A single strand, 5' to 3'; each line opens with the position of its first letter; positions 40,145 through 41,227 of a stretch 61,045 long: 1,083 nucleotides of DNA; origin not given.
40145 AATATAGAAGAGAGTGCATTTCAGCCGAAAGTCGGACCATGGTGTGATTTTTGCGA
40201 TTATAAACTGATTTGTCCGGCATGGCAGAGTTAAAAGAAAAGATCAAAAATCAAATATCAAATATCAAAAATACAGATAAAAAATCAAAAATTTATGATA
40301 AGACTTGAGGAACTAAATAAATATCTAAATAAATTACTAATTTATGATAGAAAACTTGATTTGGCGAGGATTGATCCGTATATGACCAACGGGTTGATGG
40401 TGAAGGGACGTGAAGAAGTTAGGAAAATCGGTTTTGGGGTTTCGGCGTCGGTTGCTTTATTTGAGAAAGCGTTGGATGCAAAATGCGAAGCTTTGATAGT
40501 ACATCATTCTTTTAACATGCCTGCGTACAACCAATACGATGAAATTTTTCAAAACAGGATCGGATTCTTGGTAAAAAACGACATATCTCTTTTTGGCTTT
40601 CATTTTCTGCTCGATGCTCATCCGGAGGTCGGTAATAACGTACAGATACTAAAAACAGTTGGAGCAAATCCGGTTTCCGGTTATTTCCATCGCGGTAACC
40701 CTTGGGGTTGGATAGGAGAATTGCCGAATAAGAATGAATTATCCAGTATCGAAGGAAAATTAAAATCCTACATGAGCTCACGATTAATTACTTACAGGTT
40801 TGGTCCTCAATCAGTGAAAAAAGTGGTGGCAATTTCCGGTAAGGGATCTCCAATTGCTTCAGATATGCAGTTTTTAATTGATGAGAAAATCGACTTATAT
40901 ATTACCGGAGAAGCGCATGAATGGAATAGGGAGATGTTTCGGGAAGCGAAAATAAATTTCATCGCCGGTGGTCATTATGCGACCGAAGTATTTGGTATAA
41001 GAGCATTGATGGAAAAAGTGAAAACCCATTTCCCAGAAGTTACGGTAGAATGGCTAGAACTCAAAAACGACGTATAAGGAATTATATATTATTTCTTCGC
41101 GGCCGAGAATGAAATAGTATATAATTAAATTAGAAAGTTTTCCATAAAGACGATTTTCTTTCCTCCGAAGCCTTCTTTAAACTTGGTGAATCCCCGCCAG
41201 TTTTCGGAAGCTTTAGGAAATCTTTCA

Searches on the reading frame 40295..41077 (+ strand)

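Call 46: search_protein_families(library=pfam, proteins=[window:40295-41077:+])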
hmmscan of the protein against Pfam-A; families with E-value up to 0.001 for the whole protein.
window:40295-41077:+ (260 aa): 1 family
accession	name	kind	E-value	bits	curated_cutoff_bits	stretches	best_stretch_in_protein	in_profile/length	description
PF01784.24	DUF34_NIF3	-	5.9e-43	147.8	23.4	1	16-256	9-250/256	Duf34/NIF3 (NGG1p interacting factor 3)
